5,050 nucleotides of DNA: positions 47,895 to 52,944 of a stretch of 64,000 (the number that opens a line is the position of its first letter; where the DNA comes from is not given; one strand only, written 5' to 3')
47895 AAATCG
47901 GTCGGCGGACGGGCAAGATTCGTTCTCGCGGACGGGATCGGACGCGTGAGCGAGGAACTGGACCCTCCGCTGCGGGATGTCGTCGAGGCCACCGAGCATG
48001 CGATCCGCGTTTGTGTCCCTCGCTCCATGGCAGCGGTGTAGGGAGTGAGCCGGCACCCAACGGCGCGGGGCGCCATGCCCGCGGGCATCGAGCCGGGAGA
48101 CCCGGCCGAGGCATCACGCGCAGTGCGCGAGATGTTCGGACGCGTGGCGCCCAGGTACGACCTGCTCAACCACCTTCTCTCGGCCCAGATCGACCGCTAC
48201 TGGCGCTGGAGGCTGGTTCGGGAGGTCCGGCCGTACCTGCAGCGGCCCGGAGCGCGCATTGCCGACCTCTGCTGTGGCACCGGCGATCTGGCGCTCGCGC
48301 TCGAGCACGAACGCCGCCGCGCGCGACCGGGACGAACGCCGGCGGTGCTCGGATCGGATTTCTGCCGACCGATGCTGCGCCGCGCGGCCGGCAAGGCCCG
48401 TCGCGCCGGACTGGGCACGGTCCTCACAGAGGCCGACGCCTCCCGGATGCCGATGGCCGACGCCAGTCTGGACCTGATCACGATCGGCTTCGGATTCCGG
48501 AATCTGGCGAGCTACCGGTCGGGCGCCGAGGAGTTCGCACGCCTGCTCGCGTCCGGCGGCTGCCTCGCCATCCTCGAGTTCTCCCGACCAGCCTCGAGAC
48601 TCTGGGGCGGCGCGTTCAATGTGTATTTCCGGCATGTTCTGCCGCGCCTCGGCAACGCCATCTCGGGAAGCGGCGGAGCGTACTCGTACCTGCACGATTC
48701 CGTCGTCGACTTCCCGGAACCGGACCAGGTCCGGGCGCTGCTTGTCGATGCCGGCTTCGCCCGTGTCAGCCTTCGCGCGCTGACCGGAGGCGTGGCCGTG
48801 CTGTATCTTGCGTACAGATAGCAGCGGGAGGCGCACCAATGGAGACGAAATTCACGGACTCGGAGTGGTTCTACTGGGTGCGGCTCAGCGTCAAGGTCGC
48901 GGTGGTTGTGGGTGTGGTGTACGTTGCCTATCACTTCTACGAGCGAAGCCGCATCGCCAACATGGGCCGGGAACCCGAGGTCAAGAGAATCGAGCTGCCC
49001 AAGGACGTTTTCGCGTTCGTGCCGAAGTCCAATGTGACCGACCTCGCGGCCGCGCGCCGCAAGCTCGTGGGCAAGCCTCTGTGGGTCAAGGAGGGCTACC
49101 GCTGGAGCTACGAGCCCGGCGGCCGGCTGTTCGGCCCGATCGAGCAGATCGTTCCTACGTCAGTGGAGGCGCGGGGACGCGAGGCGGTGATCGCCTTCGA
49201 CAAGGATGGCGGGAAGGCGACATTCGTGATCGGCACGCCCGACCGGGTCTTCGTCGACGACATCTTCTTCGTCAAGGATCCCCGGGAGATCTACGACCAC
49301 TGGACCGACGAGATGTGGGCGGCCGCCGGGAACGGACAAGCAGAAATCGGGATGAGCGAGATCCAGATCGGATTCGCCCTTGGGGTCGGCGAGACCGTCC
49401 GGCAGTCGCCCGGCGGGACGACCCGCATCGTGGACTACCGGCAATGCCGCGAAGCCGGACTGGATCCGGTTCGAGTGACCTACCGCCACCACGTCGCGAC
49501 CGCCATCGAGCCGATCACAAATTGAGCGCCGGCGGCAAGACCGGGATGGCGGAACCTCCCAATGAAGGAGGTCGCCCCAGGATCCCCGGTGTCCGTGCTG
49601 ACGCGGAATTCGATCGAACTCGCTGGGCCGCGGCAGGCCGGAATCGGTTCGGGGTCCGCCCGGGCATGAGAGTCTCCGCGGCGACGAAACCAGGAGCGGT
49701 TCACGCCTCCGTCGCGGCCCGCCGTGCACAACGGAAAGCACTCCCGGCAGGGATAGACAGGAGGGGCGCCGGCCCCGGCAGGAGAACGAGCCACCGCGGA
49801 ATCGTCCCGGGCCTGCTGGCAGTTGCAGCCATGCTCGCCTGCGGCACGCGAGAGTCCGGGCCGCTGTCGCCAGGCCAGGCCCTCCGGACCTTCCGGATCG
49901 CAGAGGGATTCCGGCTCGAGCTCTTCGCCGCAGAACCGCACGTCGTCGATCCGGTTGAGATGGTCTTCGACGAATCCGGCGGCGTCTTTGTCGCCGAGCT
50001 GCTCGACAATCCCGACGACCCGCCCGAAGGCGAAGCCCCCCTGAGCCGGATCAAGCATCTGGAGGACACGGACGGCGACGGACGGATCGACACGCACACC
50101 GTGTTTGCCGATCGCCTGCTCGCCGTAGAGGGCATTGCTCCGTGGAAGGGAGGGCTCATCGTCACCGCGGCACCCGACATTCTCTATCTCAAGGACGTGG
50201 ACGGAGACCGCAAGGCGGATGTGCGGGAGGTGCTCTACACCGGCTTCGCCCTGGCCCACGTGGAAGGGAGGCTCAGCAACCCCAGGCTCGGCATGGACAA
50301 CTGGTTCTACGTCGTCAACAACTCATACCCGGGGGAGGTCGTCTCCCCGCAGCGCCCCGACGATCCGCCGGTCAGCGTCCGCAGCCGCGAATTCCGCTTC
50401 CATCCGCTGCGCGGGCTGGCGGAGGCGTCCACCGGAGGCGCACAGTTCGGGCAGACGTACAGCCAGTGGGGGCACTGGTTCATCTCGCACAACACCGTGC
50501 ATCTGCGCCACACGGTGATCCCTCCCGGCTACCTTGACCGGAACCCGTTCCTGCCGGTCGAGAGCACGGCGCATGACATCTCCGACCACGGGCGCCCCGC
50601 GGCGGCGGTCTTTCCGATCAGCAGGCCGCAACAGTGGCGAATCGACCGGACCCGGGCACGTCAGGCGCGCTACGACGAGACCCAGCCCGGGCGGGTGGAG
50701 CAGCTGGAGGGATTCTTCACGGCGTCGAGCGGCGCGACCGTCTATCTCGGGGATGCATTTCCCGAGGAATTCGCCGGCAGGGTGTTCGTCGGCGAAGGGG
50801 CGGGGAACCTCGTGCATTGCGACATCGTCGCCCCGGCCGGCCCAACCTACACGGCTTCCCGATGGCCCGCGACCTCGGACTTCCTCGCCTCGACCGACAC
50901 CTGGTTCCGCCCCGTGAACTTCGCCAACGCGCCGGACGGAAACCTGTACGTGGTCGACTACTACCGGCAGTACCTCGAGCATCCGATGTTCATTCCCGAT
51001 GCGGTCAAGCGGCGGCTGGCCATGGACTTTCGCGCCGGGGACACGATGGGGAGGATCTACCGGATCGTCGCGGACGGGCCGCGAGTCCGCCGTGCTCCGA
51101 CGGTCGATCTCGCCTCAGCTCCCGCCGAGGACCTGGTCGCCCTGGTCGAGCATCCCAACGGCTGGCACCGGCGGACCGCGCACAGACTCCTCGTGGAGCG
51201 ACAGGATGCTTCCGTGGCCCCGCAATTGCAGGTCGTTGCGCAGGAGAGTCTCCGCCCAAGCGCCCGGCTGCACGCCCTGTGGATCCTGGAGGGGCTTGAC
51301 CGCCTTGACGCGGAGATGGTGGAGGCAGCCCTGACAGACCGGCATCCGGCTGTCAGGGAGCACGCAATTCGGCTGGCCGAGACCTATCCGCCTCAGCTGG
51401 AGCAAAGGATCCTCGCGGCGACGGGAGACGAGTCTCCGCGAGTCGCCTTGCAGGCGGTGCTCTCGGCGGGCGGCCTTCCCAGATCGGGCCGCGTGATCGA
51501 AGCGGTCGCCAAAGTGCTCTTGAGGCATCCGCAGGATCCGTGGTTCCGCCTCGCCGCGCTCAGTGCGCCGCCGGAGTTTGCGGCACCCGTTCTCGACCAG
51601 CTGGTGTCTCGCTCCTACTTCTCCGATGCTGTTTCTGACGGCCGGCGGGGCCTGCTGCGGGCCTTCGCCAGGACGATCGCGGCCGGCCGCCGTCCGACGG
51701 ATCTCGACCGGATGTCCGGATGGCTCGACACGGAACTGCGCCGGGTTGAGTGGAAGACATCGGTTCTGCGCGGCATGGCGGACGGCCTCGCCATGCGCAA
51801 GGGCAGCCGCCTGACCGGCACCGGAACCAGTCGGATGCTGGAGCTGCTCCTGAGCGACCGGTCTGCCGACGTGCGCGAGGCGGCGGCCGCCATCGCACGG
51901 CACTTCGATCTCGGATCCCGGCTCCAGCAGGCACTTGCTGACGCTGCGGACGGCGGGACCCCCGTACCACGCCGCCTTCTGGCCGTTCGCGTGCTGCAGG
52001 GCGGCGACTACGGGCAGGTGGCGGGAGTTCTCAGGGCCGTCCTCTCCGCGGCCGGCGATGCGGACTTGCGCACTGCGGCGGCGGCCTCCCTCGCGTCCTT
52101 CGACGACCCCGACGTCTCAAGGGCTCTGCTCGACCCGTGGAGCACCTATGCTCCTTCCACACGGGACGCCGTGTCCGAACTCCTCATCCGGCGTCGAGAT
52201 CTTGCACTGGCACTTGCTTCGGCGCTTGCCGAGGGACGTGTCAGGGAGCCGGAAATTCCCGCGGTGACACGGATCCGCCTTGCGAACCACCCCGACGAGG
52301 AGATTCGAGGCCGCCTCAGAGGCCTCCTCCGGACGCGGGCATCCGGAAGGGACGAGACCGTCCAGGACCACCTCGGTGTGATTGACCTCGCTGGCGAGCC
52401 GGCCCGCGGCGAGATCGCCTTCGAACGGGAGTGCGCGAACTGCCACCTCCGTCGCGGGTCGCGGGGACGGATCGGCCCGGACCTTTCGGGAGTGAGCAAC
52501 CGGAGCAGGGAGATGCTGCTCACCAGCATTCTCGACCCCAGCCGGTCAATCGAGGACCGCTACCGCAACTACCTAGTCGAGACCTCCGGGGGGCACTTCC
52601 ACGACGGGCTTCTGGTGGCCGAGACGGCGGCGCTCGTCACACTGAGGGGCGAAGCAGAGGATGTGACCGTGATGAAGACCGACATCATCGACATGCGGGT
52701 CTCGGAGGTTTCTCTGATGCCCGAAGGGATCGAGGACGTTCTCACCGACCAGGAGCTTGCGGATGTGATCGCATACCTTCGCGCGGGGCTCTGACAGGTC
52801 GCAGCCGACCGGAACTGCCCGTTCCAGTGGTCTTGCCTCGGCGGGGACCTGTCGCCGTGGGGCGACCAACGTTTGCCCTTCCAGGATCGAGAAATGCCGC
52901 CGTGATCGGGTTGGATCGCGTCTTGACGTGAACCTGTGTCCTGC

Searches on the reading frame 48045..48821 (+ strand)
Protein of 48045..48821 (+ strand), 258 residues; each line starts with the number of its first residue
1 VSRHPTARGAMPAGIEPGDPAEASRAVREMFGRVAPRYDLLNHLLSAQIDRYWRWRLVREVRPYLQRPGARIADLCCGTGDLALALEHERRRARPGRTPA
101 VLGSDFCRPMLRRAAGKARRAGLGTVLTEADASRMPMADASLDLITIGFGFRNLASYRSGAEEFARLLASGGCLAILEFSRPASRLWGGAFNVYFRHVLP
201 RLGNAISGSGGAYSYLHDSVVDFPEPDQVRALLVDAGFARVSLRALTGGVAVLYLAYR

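Call 15: search_protein_families(library=pfam, proteins=[window:48045-48821:+], max_evalue=0.001)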
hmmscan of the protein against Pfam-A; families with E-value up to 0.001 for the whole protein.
window:48045-48821:+ (258 aa): 7 families
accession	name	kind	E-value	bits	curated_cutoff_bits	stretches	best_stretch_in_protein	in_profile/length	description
PF01209.24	Ubie_methyltran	-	5e-50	170.5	20.1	1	25-257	7-232/233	ubiE/COQ5 methyltransferase family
PF13649.12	Methyltransf_25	-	4.2e-12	47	27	1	72-172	1-97/97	Methyltransferase domain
PF08241.18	Methyltransf_11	-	8.5e-11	42.8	21.2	1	74-176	2-95/95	Methyltransferase domain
PF13847.12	Methyltransf_31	-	9.4e-07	29.1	27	1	68-180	3-113/145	Methyltransferase domain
PF08242.18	Methyltransf_12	-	4.2e-05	24.6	30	1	74-174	2-98/98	Methyltransferase domain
PF05148.21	Methyltransf_8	-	0.00064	20.1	27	0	127-180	108-160/219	Hypothetical methyltransferase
PF13489.12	Methyltransf_23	-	0.00068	19.8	27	1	52-239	8-160/164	Methyltransferase domain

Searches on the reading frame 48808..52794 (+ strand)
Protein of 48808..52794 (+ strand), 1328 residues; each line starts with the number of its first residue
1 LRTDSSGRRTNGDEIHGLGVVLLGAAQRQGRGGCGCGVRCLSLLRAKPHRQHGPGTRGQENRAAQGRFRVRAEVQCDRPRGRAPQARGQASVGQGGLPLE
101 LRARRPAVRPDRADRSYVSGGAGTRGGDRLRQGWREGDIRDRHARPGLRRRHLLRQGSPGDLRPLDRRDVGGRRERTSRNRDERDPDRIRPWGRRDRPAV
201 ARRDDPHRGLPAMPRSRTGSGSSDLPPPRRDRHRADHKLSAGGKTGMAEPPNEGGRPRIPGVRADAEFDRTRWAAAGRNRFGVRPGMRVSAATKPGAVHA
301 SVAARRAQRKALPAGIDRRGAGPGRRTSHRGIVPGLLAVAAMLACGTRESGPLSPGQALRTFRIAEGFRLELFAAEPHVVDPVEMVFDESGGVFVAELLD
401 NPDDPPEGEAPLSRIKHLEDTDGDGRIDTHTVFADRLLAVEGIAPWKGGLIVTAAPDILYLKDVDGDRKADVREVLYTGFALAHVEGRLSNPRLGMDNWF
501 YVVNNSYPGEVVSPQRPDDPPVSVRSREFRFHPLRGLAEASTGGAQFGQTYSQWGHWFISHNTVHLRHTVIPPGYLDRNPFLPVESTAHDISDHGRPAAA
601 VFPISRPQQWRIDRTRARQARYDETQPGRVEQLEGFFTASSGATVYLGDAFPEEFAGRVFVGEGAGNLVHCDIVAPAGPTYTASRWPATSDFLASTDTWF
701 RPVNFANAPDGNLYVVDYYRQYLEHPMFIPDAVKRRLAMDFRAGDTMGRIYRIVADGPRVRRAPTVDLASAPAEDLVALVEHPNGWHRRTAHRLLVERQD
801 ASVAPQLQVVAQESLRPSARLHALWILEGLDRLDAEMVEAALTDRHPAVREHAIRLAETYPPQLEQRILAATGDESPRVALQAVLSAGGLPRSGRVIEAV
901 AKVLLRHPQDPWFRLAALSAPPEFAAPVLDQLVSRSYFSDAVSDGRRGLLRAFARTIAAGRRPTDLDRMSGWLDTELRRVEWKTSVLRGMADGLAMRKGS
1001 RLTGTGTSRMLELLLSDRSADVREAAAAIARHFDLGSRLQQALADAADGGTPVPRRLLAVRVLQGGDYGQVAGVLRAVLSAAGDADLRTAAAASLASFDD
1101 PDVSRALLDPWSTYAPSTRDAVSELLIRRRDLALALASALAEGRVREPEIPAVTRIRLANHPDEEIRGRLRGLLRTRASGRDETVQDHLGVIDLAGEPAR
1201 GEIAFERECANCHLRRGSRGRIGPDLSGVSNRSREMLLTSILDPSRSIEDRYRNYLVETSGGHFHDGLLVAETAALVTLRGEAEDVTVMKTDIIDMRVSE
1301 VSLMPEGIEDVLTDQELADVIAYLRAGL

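Call 56: search_protein_families(library=pfam, proteins=[window:48808-52794:+], max_evalue=0.001)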
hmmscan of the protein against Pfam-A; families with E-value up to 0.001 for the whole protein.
window:48808-52794:+ (1328 aa): 4 families
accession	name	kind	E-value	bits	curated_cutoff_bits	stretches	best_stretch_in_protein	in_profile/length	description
PF23500.1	DUF7133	-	3.6e-114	382.5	27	1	354-755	1-383/385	Domain of unknown function (DUF7133)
PF13646.12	HEAT_2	-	1.9e-09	38.1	27.7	1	838-920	5-86/88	HEAT repeats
PF00034.26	Cytochrom_C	-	1.8e-05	26.4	21.3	0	1199-1277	2-83/90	Cytochrome c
PF13442.11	Cytochrome_CBB3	-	0.00032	21.4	27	0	1197-1241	2-41/68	Cytochrome C oxidase, cbb3-type, subunit III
